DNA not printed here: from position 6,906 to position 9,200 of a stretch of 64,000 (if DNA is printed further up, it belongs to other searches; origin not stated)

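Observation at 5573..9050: Translationally coupled three-gene cassette led by a GHKL/Bergerat-fold ATPase: candidate uncharacterised conflict/defence system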

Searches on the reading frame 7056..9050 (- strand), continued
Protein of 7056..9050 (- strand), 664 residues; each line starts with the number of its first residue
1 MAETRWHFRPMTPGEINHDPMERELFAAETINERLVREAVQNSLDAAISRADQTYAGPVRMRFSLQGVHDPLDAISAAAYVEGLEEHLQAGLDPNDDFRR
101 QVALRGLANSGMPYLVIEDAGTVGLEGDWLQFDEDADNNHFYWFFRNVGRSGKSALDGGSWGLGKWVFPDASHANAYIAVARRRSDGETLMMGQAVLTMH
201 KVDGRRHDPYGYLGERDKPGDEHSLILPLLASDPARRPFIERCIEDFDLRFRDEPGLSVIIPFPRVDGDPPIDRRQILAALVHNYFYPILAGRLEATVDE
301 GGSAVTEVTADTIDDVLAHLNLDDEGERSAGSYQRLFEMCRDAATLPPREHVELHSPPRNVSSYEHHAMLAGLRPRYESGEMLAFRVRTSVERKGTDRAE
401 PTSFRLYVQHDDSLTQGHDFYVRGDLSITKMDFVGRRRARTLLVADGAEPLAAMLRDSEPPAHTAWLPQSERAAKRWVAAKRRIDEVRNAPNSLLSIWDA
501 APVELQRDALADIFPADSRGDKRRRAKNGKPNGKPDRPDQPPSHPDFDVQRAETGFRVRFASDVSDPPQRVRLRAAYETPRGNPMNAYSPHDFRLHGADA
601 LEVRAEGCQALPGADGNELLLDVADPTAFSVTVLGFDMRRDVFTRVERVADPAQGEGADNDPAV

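Call 64: get_annotated_region(hit=H3, flank=6000)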
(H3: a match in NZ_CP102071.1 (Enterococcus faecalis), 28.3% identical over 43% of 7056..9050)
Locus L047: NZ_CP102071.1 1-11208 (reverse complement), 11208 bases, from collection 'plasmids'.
description: Enterococcus faecalis strain JF3A-4253 plasmid pJF3A-4253-2, complete sequence
organism: Enterococcus faecalis (NCBI taxid 1351)
taxonomy: Bacteria; Bacillota; Bacilli; Lactobacillales; Enterococcaceae; Enterococcus; Enterococcus faecalis
host: -; source: Pig,single cell,Rectal swab; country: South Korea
typing (MOB-suite, as given by PLSDB): mobilizable; replicon rep_cluster_183; relaxase MOBQ
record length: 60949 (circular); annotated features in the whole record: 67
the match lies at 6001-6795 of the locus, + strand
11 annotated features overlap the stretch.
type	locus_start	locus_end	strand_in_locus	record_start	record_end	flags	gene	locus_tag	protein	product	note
CDS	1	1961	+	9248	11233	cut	mobQ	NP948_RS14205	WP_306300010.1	MobQ family relaxase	-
CDS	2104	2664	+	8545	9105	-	amaP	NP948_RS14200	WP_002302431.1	alkaline shock response membrane anchor protein AmaP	-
CDS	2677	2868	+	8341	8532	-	-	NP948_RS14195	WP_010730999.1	DUF2273 domain-containing protein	-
CDS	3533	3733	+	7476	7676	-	-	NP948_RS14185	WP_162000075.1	CsbD family protein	-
CDS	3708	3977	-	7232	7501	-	-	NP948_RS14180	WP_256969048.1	hypothetical protein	-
CDS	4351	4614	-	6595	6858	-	-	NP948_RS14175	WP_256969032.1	helix-turn-helix transcriptional regulator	-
CDS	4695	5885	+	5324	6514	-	-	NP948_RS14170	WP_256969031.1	AIPR family protein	-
CDS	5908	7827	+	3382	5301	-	-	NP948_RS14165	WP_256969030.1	hypothetical protein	-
CDS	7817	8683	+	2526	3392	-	-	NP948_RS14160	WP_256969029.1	hypothetical protein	-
CDS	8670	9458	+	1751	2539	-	-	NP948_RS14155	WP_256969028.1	hypothetical protein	-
CDS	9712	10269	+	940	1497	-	-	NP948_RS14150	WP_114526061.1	recombinase family protein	GO:0006310 - DNA recombination [Evidence IEA]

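Call 65: get_annotated_region(hit=H2, flank=6000)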
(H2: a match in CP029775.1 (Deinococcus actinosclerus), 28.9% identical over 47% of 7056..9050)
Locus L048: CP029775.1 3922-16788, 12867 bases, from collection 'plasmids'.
description: Deinococcus actinosclerus strain SJTR plasmid unnamed1, complete sequence
organism: Deinococcus actinosclerus (NCBI taxid 1768108)
taxonomy: Bacteria; Deinococcota; Deinococci; Deinococcales; Deinococcaceae; Deinococcus; Deinococcus actinosclerus
host: -; source: mixed culture,wastewater; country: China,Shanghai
typing (MOB-suite, as given by PLSDB): non-mobilizable
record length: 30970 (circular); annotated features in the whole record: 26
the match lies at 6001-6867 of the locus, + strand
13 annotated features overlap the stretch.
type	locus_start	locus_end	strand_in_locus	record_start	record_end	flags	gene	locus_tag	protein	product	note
CDS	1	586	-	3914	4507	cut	-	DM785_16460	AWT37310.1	hypothetical protein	-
CDS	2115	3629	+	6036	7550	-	-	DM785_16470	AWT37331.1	DNA cytosine methyltransferase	-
CDS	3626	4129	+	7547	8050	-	-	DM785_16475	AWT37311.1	very short patch repair endonuclease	-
CDS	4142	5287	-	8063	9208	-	-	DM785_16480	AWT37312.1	hypothetical protein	-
CDS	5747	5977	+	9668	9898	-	-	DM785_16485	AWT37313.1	hypothetical protein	-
CDS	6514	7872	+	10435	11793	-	-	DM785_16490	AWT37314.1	hypothetical protein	-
CDS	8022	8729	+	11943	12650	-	-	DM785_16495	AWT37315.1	hypothetical protein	-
CDS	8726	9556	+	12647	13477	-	-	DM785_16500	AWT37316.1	hypothetical protein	-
CDS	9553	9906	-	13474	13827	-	-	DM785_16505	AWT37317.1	hypothetical protein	-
CDS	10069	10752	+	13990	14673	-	-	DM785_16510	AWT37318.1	hypothetical protein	-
CDS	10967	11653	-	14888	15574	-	-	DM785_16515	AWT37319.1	resolvase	-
CDS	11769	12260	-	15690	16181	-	-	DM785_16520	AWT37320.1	hypothetical protein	-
CDS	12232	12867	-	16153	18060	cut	-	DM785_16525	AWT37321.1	hypothetical protein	-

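Call 66: get_annotated_region(hit=H1, flank=6000)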
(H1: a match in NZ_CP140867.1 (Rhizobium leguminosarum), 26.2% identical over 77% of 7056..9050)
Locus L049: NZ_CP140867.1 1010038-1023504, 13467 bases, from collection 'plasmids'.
description: Rhizobium leguminosarum strain TP16 plasmid pRlX5, complete sequence
organism: Rhizobium leguminosarum (NCBI taxid 384)
taxonomy: Bacteria; Pseudomonadota; Alphaproteobacteria; Hyphomicrobiales; Rhizobiaceae; Rhizobium; Rhizobium leguminosarum
host: -; source: Trifolium pratense,whole organism; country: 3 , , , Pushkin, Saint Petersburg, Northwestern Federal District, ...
typing (MOB-suite, as given by PLSDB): non-mobilizable
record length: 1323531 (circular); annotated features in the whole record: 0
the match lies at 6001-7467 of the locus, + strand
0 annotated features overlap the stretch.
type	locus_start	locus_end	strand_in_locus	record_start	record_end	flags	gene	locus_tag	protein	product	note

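Call 67: search_protein_families(library=padloc, proteins=[L047:5908-7827:+, L047:7817-8683:+, L047:8670-9458:+, L047:4695-5885:+, L048:6514-7872:+, L048:8022-8729:+, L048:8726-9556:+, L048:4142-5287:-, L048:10069-10752:+], max_evalue=0.01)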
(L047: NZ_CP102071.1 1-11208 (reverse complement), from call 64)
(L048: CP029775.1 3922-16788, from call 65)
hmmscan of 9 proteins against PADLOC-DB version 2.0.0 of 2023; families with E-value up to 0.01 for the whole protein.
L047:5908-7827:+ (639 aa): 1 family
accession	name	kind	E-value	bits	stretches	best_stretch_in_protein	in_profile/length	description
PDLC04582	PDC-M33A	-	4.8e-47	159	1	4-507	3-479/627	-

L047:7817-8683:+ (288 aa): 1 family
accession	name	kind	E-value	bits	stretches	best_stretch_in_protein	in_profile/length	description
PDLC04583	PDC-M33B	-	2.3e-11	41.6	1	6-151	5-148/289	-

L047:8670-9458:+ (262 aa): 0 families

L047:4695-5885:+ (396 aa): 0 families

L048:6514-7872:+ (452 aa): 1 family
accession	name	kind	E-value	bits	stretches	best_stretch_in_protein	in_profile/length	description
PDLC04582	PDC-M33A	-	5e-47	158.9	1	2-443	179-618/627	-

L048:8022-8729:+ (235 aa): 1 family
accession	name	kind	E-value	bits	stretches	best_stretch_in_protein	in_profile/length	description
PDLC04583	PDC-M33B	-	7.2e-28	95.8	1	4-232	54-277/289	-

L048:8726-9556:+ (276 aa): 4 families
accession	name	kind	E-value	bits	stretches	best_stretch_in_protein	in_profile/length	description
PDLC04586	PDC-M33C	-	9e-24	82.3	1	61-250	62-240/247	-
PDLC04584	PDC-M33C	-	1.2e-10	39.3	1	62-249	64-242/250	-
PDLC04587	PDC-M33C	-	1.8e-09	35.3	1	72-151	71-153/312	-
PDLC04585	PDC-M33C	-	2.5e-06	25.3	1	79-151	82-159/346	-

L048:4142-5287:- (381 aa): 6 families
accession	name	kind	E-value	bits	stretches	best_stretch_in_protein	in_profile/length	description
PDLC03972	TmtA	-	1.3e-16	57.9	1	218-326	1169-1275/1302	-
PDLC03964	TmtA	-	7.6e-12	42.1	1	225-325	1400-1506/1538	-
PDLC05008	PDC-S36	-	3.6e-09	34.8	1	204-338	128-267/280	-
PDLC03965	TmtA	-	2.9e-06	23.5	1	221-321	1228-1322/1370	-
PDLC03966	TmtA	-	3.9e-05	19.6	1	215-322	1509-1615/1655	-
PDLC03968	TmtA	-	0.0051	12.5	1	280-325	1397-1442/1486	-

L048:10069-10752:+ (227 aa): 0 families

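Call 73: get_annotated_region(hit=H4, flank=6000)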
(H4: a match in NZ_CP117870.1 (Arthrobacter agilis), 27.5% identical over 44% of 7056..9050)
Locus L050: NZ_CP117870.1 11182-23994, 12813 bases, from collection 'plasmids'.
description: Arthrobacter agilis strain TMP24 plasmid pAAG24-152, complete sequence
organism: Arthrobacter agilis (NCBI taxid 37921)
taxonomy: Bacteria; Actinomycetota; Actinomycetes; Micrococcales; Micrococcaceae; Arthrobacter; Arthrobacter agilis
host: -; source: cell culture,Middle part of the water column of temporary meltwater pond; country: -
typing (MOB-suite, as given by PLSDB): mobilizable; relaxase MOBF
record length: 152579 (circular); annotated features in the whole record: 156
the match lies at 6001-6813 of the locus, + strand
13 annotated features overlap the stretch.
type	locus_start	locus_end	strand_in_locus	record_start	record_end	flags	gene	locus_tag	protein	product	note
CDS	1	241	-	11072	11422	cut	-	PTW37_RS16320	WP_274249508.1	Lsr2 family protein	-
CDS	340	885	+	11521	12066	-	-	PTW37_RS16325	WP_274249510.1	hypothetical protein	-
CDS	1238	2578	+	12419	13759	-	dcm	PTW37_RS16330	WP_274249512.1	DNA (cytosine-5-)-methyltransferase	GO:0006304 - DNA modification [Evidence IEA]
CDS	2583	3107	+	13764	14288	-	vsr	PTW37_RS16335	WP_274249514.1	DNA mismatch endonuclease Vsr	GO:0006298 - mismatch repair [Evidence IEA]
CDS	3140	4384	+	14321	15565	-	-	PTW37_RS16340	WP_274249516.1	type II restriction endonuclease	GO:0009307 - DNA restriction-modification system [Evidence IEA]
CDS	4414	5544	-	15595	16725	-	-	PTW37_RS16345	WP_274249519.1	DUF3320 domain-containing protein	-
CDS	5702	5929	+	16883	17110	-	-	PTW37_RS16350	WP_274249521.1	hypothetical protein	-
CDS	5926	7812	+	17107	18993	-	-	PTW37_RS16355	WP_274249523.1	hypothetical protein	-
CDS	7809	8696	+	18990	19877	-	-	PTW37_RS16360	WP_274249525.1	hypothetical protein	-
CDS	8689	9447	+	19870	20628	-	-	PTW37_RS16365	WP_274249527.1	DUF6339 family protein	-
CDS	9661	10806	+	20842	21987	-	-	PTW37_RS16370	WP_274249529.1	Shedu immune nuclease family protein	-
CDS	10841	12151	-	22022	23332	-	-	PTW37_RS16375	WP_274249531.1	ISL3 family transposase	-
CDS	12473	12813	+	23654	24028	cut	-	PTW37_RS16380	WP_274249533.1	hypothetical protein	-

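Call 74: get_annotated_region(hit=H5, flank=6000)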
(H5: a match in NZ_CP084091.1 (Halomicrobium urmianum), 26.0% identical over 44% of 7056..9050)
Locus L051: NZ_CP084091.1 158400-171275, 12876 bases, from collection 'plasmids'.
description: Halomicrobium urmianum strain IBRC-M: 10911 plasmid unnamed1, complete sequence
organism: Halomicrobium urmianum (NCBI taxid 1586233)
taxonomy: Archaea; Euryarchaeota; Halobacteria; Halobacteriales; Haloarculaceae; Halomicrobium; Halomicrobium urmianum
host: -; source: cell culture,salt lake; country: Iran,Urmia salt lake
typing (MOB-suite, as given by PLSDB): non-mobilizable; mating-pair formation MPF_T
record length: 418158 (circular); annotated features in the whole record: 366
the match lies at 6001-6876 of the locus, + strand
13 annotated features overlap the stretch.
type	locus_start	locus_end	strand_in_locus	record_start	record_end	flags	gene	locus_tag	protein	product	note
CDS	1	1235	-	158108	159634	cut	-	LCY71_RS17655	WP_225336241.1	hypothetical protein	-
CDS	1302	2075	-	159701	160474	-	-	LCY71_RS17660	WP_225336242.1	hypothetical protein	-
CDS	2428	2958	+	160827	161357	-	-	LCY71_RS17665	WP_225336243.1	hypothetical protein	-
CDS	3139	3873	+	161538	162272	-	-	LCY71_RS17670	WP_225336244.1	hypothetical protein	-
CDS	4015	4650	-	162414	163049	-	-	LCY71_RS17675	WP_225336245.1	hypothetical protein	-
CDS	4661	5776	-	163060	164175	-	-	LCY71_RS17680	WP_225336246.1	DNA cytosine methyltransferase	GO:0006304 - DNA modification [Evidence IEA]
CDS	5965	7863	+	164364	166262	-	-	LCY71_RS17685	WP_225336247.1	hypothetical protein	-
CDS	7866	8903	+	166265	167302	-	-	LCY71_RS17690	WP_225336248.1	hypothetical protein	-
CDS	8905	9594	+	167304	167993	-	-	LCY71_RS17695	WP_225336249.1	DUF6339 family protein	-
CDS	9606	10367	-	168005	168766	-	-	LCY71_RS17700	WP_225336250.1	hypothetical protein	-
CDS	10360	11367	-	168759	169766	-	-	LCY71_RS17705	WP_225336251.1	hypothetical protein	-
CDS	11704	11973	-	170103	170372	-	-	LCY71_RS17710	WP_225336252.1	hypothetical protein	-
CDS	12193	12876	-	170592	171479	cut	-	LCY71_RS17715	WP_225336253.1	phosphatidylserine/phosphatidylglycerophosphate/ cardiolipin synthase family protein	-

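Call 75: search_protein_families(library=pfam, proteins=[L049:8661-9434:+, L050:8689-9447:+, L051:8905-9594:+, L048:8726-9556:+, L047:8670-9458:+, L049:7891-8673:+, L050:7809-8696:+, L051:7866-8903:+, L049:5872-7884:+, L050:5926-7812:+], max_evalue=1)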
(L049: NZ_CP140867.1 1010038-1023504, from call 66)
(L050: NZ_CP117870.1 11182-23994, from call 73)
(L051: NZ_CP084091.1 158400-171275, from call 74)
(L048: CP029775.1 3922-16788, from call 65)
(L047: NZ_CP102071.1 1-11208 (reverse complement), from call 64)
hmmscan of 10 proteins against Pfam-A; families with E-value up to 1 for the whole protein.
L049:8661-9434:+ (257 aa): 0 families

L050:8689-9447:+ (252 aa): 1 family
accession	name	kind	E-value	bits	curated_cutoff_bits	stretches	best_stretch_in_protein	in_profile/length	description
PF19866.4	DUF6339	-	3.9e-34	118.4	23.2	1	68-243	2-174/175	Family of unknown function (DUF6339)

L051:8905-9594:+ (229 aa): 3 families
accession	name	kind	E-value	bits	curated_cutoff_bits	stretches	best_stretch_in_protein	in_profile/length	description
PF19866.4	DUF6339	-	1.2e-20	74.4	23.2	1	73-222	5-174/175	Family of unknown function (DUF6339)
PF23309.1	DUF7083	-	0.088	13.3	27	1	160-188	15-43/90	Domain of unknown function (DUF7083)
PF19666.4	DUF6169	-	0.18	12.4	27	1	154-185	29-61/92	Family of unknown function (DUF6169)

L048:8726-9556:+ (276 aa): 1 family
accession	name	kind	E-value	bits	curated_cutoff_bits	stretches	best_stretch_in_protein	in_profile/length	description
PF19866.4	DUF6339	-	8.1e-31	107.6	23.2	1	65-246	2-174/175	Family of unknown function (DUF6339)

L047:8670-9458:+ (262 aa): 1 family
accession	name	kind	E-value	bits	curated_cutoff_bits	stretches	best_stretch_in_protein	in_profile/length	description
PF19866.4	DUF6339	-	0.0095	16.1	23.2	1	71-239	11-173/175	Family of unknown function (DUF6339)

L049:7891-8673:+ (260 aa): 1 family
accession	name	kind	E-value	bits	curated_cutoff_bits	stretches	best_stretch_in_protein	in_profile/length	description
PF21577.3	PG_0320-like_C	-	0.18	12.4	27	1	94-140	42-85/106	PG_0320-like, C-terminal domain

L050:7809-8696:+ (295 aa): 0 families

L051:7866-8903:+ (345 aa): 2 families
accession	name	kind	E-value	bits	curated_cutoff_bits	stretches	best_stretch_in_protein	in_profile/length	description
PF23722.1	Beta-sand_DEX1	-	0.2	12.7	27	1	96-141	38-80/99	DEX1 beta-sandwich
PF19491.4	DUF6026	-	0.22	11.9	26.6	0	92-105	8-21/51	Family of unknown function (DUF6026)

L049:5872-7884:+ (670 aa): 1 family
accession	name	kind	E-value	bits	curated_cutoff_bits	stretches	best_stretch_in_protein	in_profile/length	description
PF20745.2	TSP_Ig-like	-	0.2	12.4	27.9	1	606-658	34-85/86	Tailspike protein-like, Ig-like domain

L050:5926-7812:+ (628 aa): 0 families

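Call 88: find_encoding_contigs(protein=P0005, flank=10000, max_places=2)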
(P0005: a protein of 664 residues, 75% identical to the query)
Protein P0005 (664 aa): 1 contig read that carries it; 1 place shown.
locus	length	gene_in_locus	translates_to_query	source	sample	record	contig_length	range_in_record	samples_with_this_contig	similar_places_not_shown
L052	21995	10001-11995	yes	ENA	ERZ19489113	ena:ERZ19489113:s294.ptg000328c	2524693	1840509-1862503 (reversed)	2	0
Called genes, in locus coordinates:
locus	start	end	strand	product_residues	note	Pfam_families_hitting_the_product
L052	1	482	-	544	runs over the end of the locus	PF06418:CTP_synth_N, PF00117:GATase, PF07722:Peptidase_C26 (faint)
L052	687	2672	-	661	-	-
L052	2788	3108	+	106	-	PF19891:DUF6364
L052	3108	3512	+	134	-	PF01850:PIN, PF13470:PIN_3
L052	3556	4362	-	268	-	PF12679:ABC2_membrane_2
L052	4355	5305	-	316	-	PF00005:ABC_tran, PF13304:AAA_21 (weak)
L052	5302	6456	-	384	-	PF02463:SMC_N, PF13175:AAA_15, PF13476:AAA_23, PF13304:AAA_21 (faint)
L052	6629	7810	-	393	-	PF07690:MFS_1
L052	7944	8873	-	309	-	PF00135:COesterase, PF20434:BD-FAE, PF07859:Abhydrolase_3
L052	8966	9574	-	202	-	PF01936:NYN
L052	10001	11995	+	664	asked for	-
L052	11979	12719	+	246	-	-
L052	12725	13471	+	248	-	-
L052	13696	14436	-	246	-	PF02592:Vut_1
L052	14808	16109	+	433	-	PF00355:Rieske, PF19301:LigXa_C (weak)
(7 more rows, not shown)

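Call 89: find_encoding_contigs(protein=P0061, flank=10000, max_places=2)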
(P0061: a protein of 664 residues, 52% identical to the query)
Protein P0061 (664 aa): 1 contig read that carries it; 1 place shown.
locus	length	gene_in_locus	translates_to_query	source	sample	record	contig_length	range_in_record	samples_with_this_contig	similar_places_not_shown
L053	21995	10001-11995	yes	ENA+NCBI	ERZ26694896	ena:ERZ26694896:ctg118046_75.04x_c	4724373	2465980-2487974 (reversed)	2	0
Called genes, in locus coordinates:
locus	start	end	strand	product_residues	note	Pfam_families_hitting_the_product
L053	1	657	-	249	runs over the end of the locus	-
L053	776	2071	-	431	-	PF14306:PUA_2, PF01747:ATP-sulfurylase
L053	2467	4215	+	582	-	PF00795:CN_hydrolase, PF02540:NAD_synthase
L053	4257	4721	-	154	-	PF14588:YjgF_endoribonc, PF01042:Ribonuc_L-PSP (weak)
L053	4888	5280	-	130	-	PF00190:Cupin_1 (weak), PF02311:AraC_binding (faint), PF07883:Cupin_2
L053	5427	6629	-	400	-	PF01609:DDE_Tnp_1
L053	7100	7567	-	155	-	PF24885:TPR_NPHP3 (faint), PF00515:TPR_1 (faint), PF07719:TPR_2 (faint), PF13176:TPR_7 (faint), PF13374:TPR_10 (weak), PF13424:TPR_12, PF13374:TPR_10, PF13424:TPR_12, +2 more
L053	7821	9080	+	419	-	PF05977:MFS_3, PF07690:MFS_1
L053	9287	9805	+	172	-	-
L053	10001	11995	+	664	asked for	-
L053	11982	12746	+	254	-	-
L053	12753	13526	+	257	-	-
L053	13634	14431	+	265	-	PF00561:Abhydrolase_1, PF12697:Abhydrolase_6, PF12146:Hydrolase_4, PF00561:Abhydrolase_1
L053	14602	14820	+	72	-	PF14076:DUF4258 (weak)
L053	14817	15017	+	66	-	PF10049:DUF2283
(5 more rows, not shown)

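Call 90: find_encoding_contigs(protein=P0118, flank=10000, max_places=2)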
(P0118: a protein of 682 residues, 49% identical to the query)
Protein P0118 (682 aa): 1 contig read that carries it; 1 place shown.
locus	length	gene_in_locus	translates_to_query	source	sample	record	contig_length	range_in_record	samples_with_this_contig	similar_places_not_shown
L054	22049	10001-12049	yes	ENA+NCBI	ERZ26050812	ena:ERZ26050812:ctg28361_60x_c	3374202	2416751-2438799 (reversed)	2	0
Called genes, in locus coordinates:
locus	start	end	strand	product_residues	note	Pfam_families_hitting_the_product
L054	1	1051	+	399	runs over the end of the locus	PF00296:Bac_luciferase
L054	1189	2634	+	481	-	PF00224:PK, PF02887:PK_C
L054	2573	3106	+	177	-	PF00293:NUDIX, PF14815:NUDIX_4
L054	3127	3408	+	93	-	-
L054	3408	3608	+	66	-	PF07927:HicA_toxin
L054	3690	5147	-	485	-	PF14691:Fer4_20, PF00070:Pyr_redox (faint), PF00890:FAD_binding_2 (faint), PF01266:DAO (weak), PF07992:Pyr_redox_2, PF12831:FAD_oxidored (weak), PF13450:NAD_binding_8, PF01593:Amino_oxidase (weak), +3 more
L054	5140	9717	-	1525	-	PF00310:GATase_2, PF04898:Glu_syn_central, PF01645:Glu_synthase, PF01493:GXGXG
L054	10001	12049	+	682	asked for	-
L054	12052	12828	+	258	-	-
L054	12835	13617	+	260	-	-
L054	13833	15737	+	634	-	PF16177:ACAS_N, PF00501:AMP-binding, PF13193:AMP-binding_C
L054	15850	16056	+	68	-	-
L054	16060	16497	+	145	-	PF15970:HicB-like_2 (weak)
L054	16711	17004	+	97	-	-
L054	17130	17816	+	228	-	PF14522:Cytochrome_C7 (faint), PF14537:Cytochrom_c3_2 (faint)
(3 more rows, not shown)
